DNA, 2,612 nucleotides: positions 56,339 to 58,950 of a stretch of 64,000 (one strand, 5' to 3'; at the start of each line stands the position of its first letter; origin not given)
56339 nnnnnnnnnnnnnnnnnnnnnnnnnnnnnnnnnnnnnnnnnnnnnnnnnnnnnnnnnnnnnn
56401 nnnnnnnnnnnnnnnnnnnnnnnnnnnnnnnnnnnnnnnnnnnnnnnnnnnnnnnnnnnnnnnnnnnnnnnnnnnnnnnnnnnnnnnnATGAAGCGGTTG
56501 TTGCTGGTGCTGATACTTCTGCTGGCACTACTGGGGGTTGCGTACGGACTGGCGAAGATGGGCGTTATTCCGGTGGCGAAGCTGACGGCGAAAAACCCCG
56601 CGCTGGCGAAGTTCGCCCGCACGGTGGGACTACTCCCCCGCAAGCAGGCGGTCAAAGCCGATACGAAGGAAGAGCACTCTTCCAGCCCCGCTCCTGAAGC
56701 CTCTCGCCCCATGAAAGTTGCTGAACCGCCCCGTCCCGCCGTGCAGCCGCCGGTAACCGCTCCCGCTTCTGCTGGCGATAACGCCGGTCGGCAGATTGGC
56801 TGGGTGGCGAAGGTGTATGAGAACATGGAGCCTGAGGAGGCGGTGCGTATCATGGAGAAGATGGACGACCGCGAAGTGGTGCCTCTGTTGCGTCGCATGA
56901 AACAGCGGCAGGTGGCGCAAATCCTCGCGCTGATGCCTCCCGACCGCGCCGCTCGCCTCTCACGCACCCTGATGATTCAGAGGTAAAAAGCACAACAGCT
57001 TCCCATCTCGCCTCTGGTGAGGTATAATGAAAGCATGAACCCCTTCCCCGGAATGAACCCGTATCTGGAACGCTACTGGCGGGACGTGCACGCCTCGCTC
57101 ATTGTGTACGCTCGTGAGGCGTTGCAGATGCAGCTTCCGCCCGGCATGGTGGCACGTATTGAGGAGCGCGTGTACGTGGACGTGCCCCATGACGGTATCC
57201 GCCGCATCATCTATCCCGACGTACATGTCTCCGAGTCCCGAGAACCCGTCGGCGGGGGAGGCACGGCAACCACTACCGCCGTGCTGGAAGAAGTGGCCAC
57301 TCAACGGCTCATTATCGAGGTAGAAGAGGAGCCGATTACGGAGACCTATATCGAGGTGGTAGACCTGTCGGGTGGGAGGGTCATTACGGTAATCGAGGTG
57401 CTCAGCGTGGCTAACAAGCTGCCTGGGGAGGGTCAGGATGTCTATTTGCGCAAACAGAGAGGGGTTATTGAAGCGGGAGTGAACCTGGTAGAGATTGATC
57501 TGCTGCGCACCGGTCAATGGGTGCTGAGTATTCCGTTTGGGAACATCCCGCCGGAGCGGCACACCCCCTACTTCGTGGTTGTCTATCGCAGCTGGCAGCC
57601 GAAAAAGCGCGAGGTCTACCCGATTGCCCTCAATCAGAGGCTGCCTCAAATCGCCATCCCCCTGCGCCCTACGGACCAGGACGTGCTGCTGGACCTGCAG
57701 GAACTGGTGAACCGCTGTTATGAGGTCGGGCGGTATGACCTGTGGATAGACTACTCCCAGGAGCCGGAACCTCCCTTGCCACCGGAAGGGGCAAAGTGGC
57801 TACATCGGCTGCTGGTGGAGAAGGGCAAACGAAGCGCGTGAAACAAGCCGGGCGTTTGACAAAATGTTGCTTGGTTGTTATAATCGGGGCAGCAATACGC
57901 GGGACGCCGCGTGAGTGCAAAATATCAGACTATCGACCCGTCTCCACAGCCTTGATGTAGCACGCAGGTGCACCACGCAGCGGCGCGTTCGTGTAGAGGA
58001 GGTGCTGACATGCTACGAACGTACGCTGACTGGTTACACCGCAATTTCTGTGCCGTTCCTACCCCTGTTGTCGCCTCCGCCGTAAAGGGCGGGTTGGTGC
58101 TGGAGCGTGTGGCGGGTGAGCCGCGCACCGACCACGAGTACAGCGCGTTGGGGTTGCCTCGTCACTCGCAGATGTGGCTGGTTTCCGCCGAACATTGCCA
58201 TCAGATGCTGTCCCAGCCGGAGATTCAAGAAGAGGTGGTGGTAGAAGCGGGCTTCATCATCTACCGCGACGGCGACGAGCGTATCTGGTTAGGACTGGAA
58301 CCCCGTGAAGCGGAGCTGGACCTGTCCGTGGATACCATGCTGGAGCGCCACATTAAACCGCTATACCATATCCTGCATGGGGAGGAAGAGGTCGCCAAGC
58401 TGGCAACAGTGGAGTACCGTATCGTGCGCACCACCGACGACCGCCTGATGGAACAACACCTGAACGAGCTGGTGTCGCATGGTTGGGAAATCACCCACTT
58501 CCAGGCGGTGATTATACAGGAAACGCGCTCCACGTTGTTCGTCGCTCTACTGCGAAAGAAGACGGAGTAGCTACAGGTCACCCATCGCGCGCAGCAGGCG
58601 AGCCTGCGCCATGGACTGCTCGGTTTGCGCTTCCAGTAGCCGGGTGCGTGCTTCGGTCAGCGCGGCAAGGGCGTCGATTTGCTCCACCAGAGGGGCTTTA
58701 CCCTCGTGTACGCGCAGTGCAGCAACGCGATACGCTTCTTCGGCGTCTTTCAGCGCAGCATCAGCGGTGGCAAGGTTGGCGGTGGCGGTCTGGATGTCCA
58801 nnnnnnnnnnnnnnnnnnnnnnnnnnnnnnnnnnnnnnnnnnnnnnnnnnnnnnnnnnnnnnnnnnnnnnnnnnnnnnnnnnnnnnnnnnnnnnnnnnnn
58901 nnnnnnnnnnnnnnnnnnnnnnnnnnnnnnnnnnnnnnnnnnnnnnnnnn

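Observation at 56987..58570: Flagellar operon ends abruptly after ylxF-like gene; replaced by a DUF4058 (Uma2-like nuclease fold) gene and a hypothetical gene driven by a perfect consensus promoter with a long structured leader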

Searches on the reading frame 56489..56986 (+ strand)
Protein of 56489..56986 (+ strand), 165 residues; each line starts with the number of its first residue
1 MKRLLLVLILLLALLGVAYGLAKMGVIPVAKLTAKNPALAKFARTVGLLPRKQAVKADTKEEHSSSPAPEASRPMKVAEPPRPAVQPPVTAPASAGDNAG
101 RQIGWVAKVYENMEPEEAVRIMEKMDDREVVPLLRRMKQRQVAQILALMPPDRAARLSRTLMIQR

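Call 3: search_protein_families(library=pfam, proteins=[window:56489-56986:+], max_evalue=0.01)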
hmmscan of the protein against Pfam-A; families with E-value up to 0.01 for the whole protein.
window:56489-56986:+ (165 aa): 1 family
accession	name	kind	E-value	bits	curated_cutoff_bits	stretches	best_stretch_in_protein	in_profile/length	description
PF03448.22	MgtE_N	-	5e-08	33.8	25.9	1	108-159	44-95/102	MgtE intracellular N domain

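Call 15: find_related_loci(query=window:56489-56983:+, collection=genome_contigs, flank=10000)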
Query window:56489-56983:+ (165 aa) in genome_contigs; peptide patterns used: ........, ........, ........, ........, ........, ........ (x = any residue, [..] = any of these).
184 stretches matched a pattern; 9 encode a relative of the query (tblastn E <= 1e-3); 8 distinct loci.
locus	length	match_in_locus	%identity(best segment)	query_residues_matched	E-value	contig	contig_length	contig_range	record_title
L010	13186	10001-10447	91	19-165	3e-78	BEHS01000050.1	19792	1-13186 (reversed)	Bacterium HR16 DNA, contig: NODE_823_50, isolate: HRbin16, whole genome shotgun sequence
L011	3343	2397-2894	76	1-165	2e-77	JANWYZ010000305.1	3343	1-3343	MAG: bacterium isolate SKYG83 NODE_305_length_3343_cov_2.770055, whole genome shotgun sequence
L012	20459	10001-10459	67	16-165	2e-63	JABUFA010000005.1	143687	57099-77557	MAG: Chthonomonadia bacterium isolate Ch118 NODE_249_length_143687_cov_30.881_ID_8687081, whole genome shotgun sequence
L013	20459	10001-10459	67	16-165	4e-62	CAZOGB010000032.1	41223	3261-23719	MAG TPA_asm: uncultured bacterium isolate binchicken_co30_132 genome assembly, contig: NODE_879_length_41223_cov_27.1029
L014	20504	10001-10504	71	1-165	2e-60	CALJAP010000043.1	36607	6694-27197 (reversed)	MAG: uncultured bacterium isolate S1_Bin_METABAT__209_1 genome assembly, contig: c_000001595683, whole genome shotgun se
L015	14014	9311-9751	67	19-165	7e-56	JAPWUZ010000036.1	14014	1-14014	MAG: Armatimonadota bacterium isolate RSWS16 scaffold_775_c1, whole genome shotgun sequence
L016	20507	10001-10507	59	1-165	4e-52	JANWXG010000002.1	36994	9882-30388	MAG: bacterium isolate SKYG40 NODE_2_length_36994_cov_9.944362, whole genome shotgun sequence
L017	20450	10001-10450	67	19-165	2e-57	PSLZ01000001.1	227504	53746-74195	MAG: Armatimonadota bacterium isolate ERB_33_1 NODE_16_length_227504_cov_8.036311, whole genome shotgun sequence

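Call 26: search_protein_families(library=pfam, proteins=[L012:10498-11343:+, L012:11321-11980:-, L012:11995-15540:-, L012:16984-17667:+, L012:17688-18698:+, L016:10847-11815:-, L016:12083-14077:+, L017:10661-11332:+, L014:11359-12027:-, L016:14105-15349:-], max_evalue=0.001)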
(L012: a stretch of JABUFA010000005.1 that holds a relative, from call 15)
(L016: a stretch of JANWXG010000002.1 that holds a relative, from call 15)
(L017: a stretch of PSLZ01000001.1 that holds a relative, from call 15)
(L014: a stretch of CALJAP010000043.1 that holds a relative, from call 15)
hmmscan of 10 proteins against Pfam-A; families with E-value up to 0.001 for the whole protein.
L012:10498-11343:+ (281 aa): 1 family
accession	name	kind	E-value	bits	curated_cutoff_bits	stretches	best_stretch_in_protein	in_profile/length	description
PF13267.11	DUF4058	-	2.3e-73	247.1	25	1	1-263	1-253/254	Protein of unknown function (DUF4058)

L012:11321-11980:- (219 aa): 0 families

L012:11995-15540:- (1181 aa): 7 families
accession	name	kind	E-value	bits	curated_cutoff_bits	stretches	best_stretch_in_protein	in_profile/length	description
PF17757.6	UvrB_inter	-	1.1e-28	99.6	22.9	1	147-234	2-90/91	UvrB interaction domain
PF00270.35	DEAD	-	7.7e-27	94.5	26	1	639-802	1-165/167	DEAD/DEAH box helicase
PF03461.20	TRCF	-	9.4e-25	87.2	25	1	1040-1131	2-93/95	TRCF domain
PF00271.37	Helicase_C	-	4.7e-21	75.5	23.5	1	839-944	9-109/110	Helicase conserved C-terminal domain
PF02559.22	CarD_TRCF_RID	-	1.8e-20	73.2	23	1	514-570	1-57/57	CarD-like/TRCF RID domain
PF04851.21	ResIII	-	6.2e-09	36.4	22.5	1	639-796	5-162/164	Type III restriction enzyme, res subunit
PF22590.2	Cas3-like_C_2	-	4.5e-06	27.3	27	1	847-945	2-105/106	CRISPR-associated nuclease/helicase Cas3, C-terminal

L012:16984-17667:+ (227 aa): 1 family
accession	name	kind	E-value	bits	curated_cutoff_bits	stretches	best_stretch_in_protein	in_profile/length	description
PF02190.22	LON_substr_bdg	-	2.3e-38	132.6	28.7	1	6-196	1-199/200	ATP-dependent protease La (LON) substrate-binding domain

L012:17688-18698:+ (336 aa): 1 family
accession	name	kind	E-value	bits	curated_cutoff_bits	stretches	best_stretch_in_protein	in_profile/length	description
PF00180.25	Iso_dh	-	1.6e-107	360.2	27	1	3-328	1-348/348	Isocitrate/isopropylmalate dehydrogenase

L016:10847-11815:- (322 aa): 1 family
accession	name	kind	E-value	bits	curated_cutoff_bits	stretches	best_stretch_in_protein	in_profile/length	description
PF14315.11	DUF4380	-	3.4e-05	23.4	29.4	1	36-164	5-148/295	Domain of unknown function (DUF4380)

L016:12083-14077:+ (664 aa): 2 families
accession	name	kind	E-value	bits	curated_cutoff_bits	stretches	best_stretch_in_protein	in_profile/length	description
PF19313.5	DUF5916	-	4.1e-06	26.2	22.6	1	253-335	20-96/572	Domain of unknown function (DUF5916)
PF06452.16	CBM9_1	-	2e-05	25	23.4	1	45-216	1-167/185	Carbohydrate family 9 binding domain-like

L017:10661-11332:+ (223 aa): 1 family
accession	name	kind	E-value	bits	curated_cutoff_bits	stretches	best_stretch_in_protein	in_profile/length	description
PF13267.11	DUF4058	-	4.4e-44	151.2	25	1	46-213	96-253/254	Protein of unknown function (DUF4058)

L014:11359-12027:- (222 aa): 0 families

L016:14105-15349:- (414 aa): 5 families
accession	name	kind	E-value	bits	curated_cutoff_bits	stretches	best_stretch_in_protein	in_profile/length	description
PF07690.21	MFS_1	-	3.1e-62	210.9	33.4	2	27-314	2-290/347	Major Facilitator Superfamily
PF12832.13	MFS_1_like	-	9e-16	58.3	25.2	2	23-167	212-361/373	MFS_1 like family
PF13347.12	MFS_2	-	2.8e-11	43.1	27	2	144-380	139-386/427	MFS/sugar transport protein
PF00083.30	Sugar_tr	-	2.5e-10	40.3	22.3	1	57-198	47-194/452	Sugar (and other) transporter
PF05977.19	MFS_3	-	6.4e-10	38.5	27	1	52-325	41-317/524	Transmembrane secretion effector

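Call 45: search_protein_families(library=padloc, proteins=[L014:11359-12027:-], max_evalue=1)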
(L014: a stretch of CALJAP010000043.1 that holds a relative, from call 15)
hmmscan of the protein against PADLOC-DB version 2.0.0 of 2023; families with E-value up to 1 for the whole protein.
L014:11359-12027:- (222 aa): 0 families

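Call 46: search_protein_families(library=ncbifam, proteins=[L014:11359-12027:-, window:56489-56983:+], max_evalue=1)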
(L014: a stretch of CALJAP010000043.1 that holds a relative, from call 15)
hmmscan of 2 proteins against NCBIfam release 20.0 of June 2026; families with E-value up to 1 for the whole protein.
L014:11359-12027:- (222 aa): 1 family
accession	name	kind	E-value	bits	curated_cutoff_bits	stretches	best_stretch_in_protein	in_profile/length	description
TIGR02960.1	SigX5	hypoth_equivalog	0.059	12.5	264.75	1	13-112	210-301/322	RNA polymerase sigma-70 factor, TIGR02960 family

window:56489-56983:+ (165 aa): 2 families
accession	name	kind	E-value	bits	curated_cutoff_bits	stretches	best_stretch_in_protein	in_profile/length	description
NF047368.1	collar_FlbB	equivalog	2.8e-11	43.6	110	1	97-162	119-192/193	periplasmic-type flagellar collar protein FlbB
TIGR00400.1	mgtE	equivalog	0.17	10.6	232.75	1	108-150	73-115/450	magnesium transporter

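Call 68: search_protein_families(library=phrogs, proteins=[L014:11359-12027:-], max_evalue=0.1)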
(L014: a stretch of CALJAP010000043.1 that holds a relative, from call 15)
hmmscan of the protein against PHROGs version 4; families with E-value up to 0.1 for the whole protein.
L014:11359-12027:- (222 aa): 1 family
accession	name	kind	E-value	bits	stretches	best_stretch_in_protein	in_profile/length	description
phrog_16681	-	unknown function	0.014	16.4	1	128-207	120-197/201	-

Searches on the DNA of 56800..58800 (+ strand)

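Call 4: search_rna_families(source=window, start=56800, end=58800, threshold=evalue, max_evalue=10, show_alignments=2)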
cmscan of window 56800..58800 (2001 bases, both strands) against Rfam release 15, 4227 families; matches with E-value up to 10: 1.
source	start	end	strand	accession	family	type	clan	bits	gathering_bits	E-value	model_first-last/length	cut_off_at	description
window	57438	57502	+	RF02132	HOXB13-AS1_1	Gene; lncRNA;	-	13.2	60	8.5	1-136/136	no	HOXB13 antisense RNA 1 conserved region 1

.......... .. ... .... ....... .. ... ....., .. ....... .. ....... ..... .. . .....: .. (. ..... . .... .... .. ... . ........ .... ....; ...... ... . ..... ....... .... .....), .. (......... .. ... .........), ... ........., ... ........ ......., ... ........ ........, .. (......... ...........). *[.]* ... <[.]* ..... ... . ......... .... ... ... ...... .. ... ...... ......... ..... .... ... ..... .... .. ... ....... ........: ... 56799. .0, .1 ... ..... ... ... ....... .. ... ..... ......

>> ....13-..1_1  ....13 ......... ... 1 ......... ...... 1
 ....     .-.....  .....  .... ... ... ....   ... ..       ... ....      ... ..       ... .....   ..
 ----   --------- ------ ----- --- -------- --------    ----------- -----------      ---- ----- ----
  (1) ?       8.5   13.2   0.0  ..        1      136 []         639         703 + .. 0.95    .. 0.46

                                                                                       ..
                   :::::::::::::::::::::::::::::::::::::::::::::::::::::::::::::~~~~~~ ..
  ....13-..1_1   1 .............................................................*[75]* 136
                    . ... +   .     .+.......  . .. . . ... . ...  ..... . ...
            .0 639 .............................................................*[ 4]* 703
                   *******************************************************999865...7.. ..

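Call 65: build_rna_model(alignment_id=A6, structure=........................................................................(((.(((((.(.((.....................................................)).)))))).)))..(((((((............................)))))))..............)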
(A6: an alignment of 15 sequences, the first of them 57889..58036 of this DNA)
Model R1 built from alignment A6 (15 sequences, 210 columns); structure: as given.
model positions 151; base pairs 18; branch points 1; effective number of sequences 2.1; information 0.59 bits per position. Calibrated on 0.2 Mb of random sequence (short: E-values are rough).
structure used (alignment columns):
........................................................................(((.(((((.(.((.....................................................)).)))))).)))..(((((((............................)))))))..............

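Call 66: search_with_rna_model(model_id=R1, sources=[window, L001, L004, L007, L010, L011, L012, L013, L014, L015, L016, L017, L018, L019, L020, L022, L023, L024, L025, L026, L027, L028, L032, L034, L035], max_evalue=10)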
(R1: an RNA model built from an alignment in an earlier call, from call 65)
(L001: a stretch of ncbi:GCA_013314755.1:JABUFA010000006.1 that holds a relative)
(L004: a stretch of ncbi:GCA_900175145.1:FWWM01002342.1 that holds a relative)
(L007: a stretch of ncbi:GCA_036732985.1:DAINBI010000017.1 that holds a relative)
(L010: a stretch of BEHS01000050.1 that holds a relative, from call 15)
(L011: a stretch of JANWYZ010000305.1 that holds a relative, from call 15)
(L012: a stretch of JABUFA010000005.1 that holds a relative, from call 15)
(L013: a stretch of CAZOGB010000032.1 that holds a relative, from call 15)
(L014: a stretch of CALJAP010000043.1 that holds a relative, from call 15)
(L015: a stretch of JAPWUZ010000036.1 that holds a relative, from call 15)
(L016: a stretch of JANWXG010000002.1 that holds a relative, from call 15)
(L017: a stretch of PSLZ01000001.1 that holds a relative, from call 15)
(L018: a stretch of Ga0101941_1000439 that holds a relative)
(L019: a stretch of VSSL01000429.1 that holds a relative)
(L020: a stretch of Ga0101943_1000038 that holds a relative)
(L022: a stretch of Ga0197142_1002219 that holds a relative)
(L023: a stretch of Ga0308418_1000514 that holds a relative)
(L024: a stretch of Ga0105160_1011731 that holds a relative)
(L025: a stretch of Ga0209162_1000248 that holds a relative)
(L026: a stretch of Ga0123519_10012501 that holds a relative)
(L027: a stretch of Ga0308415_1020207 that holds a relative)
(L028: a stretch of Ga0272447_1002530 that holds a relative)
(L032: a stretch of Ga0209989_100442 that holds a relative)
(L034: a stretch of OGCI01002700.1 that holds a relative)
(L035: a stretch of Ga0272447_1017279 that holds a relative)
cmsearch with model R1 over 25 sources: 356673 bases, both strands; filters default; matches with E-value up to 10: 24.
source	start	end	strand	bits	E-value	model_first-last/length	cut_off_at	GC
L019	5876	6027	+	173.1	3.2e-48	1-151/151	no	0.59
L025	5876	6027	+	166.8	2.1e-46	1-151/151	no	0.62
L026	5402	5553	+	166.8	2.1e-46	1-151/151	no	0.62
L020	5876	6027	+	166.3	2.9e-46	1-151/151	no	0.59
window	57889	58036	+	166.1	3.4e-46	1-151/151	no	0.58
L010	11758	11905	+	164.2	1.2e-45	1-151/151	no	0.55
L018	5880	6027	+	164.2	1.2e-45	1-151/151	no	0.55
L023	4212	4363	+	163.8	1.6e-45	1-151/151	no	0.6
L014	12151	12297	+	154.8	6.6e-43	1-151/151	no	0.59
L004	9877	10027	+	150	1.6e-41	1-151/151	no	0.64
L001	9878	10027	+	146.6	1.6e-40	1-151/151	no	0.52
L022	5877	6027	+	146.2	2e-40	1-151/151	no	0.58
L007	9878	10027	+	138.1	4.7e-38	1-151/151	no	0.55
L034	5878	6027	+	138.1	4.7e-38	1-151/151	no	0.55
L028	5876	6027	+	135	3.6e-37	1-151/151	no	0.62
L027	812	953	+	133.4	1.1e-36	1-151/151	no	0.56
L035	1322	1463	+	133.4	1.1e-36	1-151/151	no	0.56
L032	2806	2953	+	126.2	1.3e-34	1-151/151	no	0.57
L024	801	941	+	106.8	5.8e-29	1-151/151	no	0.61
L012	6565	6704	+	12.9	0.1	1-151/151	no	0.58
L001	9959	10059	-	11.9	0.2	1-151/151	no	0.53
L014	18250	18356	+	11.5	0.27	1-151/151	no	0.6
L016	3533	3634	+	6.8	6.3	1-151/151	no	0.61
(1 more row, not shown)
